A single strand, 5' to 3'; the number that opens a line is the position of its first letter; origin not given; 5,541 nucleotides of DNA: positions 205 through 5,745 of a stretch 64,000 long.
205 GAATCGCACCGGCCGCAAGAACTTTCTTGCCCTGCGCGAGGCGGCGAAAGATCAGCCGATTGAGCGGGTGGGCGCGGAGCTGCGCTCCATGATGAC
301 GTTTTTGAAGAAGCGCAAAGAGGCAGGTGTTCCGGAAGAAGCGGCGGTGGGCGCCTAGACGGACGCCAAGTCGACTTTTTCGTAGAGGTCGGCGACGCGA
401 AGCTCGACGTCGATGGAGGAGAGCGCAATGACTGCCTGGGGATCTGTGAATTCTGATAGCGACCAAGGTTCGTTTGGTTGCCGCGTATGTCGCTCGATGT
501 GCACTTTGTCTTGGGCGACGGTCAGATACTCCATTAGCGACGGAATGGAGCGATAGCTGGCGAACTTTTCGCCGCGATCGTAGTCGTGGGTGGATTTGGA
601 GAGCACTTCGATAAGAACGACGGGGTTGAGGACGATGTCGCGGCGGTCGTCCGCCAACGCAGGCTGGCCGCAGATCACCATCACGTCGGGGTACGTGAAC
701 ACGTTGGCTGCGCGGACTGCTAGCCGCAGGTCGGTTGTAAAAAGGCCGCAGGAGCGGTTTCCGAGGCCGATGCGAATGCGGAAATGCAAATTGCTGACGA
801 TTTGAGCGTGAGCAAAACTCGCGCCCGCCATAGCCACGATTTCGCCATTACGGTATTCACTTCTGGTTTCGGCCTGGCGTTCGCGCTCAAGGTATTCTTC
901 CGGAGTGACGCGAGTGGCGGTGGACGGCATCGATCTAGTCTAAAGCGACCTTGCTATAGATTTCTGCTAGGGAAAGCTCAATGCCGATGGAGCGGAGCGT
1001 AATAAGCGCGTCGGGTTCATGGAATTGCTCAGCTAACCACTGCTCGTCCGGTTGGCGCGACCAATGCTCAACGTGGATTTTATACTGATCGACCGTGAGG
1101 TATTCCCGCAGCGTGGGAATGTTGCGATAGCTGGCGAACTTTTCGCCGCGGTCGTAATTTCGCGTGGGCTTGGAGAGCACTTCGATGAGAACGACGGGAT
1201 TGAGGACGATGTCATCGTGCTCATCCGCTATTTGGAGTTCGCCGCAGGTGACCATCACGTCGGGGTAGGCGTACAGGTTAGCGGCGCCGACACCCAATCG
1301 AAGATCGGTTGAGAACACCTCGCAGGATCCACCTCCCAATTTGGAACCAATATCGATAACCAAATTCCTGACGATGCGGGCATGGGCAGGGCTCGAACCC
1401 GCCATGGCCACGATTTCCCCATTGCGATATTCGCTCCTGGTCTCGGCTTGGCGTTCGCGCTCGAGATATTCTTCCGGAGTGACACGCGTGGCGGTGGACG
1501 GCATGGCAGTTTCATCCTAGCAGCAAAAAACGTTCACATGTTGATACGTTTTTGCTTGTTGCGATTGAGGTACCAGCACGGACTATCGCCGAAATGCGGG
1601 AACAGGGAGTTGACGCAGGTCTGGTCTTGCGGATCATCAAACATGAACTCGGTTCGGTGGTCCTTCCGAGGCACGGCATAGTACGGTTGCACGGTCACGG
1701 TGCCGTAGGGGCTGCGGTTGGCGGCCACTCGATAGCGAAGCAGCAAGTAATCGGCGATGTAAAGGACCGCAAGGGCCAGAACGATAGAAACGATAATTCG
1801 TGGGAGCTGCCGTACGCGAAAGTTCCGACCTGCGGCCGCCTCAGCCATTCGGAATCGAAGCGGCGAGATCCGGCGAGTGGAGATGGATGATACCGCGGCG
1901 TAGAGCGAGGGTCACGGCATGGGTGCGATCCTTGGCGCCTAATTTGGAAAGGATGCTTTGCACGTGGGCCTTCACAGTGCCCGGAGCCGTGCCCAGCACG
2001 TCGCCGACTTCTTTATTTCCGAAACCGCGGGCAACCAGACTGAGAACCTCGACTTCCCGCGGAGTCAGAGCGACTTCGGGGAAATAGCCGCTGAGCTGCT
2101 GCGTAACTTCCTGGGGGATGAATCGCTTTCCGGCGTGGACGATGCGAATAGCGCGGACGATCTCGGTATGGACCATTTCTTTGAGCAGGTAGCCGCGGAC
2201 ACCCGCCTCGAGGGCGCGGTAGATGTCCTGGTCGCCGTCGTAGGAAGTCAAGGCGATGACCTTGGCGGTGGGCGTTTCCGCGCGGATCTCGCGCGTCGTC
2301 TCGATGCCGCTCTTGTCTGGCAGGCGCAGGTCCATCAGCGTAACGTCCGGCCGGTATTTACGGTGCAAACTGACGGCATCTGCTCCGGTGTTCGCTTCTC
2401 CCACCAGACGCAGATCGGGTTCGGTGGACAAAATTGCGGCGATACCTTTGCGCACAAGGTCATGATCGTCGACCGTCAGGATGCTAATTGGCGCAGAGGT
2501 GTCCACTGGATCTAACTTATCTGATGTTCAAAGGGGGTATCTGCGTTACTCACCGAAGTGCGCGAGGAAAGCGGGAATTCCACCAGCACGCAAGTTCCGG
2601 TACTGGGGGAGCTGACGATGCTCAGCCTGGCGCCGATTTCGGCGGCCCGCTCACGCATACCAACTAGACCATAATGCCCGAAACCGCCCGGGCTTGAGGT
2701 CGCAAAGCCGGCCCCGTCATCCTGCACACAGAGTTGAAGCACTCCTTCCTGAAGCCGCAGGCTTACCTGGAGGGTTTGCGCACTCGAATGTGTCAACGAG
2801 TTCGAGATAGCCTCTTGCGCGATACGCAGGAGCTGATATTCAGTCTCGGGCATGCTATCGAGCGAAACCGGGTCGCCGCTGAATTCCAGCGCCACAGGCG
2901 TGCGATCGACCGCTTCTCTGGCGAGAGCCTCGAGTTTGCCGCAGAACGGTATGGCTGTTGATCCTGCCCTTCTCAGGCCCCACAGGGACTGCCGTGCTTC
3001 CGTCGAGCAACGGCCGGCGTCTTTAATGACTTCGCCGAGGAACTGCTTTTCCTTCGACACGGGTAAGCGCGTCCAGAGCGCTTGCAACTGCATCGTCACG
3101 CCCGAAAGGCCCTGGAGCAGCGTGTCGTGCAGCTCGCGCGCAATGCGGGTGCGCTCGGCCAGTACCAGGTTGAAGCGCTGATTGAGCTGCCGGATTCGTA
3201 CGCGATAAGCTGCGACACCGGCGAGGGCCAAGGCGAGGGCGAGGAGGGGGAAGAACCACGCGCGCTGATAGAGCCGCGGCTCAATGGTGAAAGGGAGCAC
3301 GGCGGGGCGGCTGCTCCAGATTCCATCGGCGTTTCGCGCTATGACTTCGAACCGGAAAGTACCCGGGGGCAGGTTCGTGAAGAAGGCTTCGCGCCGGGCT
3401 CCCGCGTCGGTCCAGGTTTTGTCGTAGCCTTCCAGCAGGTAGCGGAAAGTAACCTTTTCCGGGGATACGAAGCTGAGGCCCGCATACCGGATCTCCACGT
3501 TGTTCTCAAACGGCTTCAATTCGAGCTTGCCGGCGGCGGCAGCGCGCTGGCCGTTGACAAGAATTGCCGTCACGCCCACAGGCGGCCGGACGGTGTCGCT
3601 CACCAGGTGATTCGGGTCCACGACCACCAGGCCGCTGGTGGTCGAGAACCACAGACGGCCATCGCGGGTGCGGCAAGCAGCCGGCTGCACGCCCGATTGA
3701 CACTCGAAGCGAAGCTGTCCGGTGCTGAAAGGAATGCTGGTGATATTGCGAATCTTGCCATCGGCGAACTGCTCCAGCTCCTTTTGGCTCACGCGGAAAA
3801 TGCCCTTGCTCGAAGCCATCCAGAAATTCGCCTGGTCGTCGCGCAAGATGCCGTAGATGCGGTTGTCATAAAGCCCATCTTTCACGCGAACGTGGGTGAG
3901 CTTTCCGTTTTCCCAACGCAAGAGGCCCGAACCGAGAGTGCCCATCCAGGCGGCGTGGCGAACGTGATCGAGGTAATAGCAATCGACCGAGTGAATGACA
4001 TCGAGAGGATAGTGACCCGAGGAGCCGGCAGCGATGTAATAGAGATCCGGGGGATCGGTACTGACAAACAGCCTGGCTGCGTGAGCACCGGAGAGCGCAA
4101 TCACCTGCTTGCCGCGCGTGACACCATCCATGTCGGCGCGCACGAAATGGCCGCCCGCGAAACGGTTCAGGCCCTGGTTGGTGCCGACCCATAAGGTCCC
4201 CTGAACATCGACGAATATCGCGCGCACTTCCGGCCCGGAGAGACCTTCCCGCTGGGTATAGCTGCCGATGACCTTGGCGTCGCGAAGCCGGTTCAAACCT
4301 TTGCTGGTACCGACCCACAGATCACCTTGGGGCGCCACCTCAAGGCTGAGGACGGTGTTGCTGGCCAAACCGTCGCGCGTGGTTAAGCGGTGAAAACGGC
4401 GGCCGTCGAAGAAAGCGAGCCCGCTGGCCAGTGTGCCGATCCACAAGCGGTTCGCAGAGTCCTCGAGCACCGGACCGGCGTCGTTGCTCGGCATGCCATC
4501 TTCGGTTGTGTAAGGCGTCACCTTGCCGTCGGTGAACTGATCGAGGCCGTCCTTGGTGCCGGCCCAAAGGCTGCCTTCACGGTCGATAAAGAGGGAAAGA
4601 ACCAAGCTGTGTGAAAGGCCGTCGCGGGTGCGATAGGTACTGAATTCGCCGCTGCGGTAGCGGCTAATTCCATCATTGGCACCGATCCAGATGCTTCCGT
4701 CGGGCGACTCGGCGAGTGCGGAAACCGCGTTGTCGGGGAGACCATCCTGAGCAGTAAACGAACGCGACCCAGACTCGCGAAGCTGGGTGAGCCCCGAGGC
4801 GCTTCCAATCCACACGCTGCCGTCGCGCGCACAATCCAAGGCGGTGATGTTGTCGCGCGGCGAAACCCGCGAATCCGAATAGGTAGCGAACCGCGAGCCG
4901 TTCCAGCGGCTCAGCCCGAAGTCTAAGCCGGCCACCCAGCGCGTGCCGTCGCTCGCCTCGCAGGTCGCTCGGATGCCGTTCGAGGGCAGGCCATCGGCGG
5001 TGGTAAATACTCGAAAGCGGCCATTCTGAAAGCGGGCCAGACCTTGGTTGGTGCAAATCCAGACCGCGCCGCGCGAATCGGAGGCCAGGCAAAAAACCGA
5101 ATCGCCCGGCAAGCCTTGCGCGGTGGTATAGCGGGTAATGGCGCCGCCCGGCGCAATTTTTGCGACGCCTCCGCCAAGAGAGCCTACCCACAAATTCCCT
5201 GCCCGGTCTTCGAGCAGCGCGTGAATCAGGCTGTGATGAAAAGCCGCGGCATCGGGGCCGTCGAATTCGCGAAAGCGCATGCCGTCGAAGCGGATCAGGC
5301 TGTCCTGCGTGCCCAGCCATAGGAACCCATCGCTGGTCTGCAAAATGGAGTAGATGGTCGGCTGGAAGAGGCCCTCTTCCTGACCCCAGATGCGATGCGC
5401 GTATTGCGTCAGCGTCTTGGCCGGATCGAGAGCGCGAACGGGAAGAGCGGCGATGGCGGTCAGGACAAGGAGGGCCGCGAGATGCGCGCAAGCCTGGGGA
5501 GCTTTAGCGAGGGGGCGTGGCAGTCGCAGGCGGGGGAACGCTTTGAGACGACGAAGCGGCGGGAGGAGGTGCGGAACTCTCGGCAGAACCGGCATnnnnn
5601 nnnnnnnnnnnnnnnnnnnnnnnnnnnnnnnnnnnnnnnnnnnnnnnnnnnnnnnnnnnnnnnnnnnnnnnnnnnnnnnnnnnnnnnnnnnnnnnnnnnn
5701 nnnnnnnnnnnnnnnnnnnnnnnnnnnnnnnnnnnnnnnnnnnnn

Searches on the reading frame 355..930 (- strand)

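Call 27: search_protein_families(library=pfam, proteins=[window:355-930:-], max_evalue=0.0001)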
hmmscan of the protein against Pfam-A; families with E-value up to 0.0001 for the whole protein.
window:355-930:- (191 aa): 1 family
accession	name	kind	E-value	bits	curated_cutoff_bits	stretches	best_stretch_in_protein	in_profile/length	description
PF05685.18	Uma2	-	1.5e-28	99.9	27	1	10-173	1-164/172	Putative restriction endonuclease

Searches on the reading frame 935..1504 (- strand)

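Call 27: search_protein_families(library=pfam, proteins=[window:935-1504:-], max_evalue=0.0001)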
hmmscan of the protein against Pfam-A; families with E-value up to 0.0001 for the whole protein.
window:935-1504:- (189 aa): 1 family
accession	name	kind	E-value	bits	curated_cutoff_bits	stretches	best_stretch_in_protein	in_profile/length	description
PF05685.18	Uma2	-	5.8e-33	114.2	27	1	10-179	1-171/172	Putative restriction endonuclease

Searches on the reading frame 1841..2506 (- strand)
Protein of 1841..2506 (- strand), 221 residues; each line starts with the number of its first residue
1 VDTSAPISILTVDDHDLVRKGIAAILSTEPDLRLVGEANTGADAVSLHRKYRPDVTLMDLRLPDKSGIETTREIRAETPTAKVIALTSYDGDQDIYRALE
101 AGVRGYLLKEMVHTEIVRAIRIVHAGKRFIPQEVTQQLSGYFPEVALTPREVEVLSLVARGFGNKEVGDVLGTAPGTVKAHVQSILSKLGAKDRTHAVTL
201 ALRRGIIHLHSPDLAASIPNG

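Call 27: search_protein_families(library=pfam, proteins=[window:1841-2506:-], max_evalue=0.0001)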
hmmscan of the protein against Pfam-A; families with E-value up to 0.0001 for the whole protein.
window:1841-2506:- (221 aa): 2 families
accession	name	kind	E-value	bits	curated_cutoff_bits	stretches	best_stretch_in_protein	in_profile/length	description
PF00072.30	Response_reg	-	5.6e-26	91.3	30.2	1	9-121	1-111/111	Response regulator receiver domain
PF00196.25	GerE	-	8.7e-17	60.9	23.5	1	146-201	2-57/57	Bacterial regulatory proteins, luxR family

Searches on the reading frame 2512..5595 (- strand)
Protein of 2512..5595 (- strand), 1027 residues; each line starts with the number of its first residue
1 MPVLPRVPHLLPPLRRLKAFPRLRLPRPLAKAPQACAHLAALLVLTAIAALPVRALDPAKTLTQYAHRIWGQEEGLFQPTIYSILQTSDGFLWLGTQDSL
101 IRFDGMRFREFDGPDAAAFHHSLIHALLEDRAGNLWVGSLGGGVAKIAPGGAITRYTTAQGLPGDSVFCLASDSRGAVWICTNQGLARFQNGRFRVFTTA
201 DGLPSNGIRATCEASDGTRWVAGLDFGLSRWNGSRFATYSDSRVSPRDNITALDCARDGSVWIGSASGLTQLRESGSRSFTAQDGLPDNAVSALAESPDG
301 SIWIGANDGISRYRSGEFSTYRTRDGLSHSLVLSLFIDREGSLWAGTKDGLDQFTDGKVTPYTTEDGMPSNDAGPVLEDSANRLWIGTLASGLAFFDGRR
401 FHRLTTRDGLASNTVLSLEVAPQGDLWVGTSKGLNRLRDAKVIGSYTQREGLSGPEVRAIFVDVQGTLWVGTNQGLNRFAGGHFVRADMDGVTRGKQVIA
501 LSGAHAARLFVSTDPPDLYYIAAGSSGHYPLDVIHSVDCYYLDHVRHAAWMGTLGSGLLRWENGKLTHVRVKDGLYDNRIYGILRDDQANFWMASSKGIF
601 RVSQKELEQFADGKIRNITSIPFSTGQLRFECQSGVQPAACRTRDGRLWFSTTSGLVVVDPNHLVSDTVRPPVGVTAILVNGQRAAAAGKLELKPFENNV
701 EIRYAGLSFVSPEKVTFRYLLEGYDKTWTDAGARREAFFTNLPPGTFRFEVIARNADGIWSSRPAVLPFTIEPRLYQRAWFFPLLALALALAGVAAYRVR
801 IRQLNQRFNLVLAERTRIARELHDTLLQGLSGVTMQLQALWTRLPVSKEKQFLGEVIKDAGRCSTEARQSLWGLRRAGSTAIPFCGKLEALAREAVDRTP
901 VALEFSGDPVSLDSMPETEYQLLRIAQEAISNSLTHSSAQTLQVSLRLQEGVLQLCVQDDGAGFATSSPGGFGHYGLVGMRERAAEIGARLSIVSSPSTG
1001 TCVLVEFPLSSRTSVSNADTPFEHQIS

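Call 27: search_protein_families(library=pfam, proteins=[window:2512-5595:-], max_evalue=0.0001)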
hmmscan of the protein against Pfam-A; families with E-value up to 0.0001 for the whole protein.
window:2512-5595:- (1027 aa): 6 families
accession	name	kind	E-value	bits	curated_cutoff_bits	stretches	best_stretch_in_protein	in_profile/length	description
PF07494.17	Reg_prop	-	2.1e-49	159.6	20.4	0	76-97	2-23/24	Two component regulator propeller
PF07495.19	Y_Y_Y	-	1.3e-17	63.8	26.6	1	709-771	2-64/65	Y_Y_Y domain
PF07730.19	HisKA_3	-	7.9e-13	49.2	24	1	814-877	1-66/68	Histidine kinase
PF02518.31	HATPase_c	-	1.7e-10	41.7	26.4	1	920-1010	4-110/111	Histidine kinase-, DNA gyrase B-, and HSP90-like ATPase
PF20067.5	SSL_N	-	4.1e-05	23.8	18.9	0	337-350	28-41/46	Strictosidine synthase-like, N-terminal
PF24684.1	Vgb_lyase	-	4.7e-05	22.8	50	0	103-184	209-284/290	Virginiamycin B lyase family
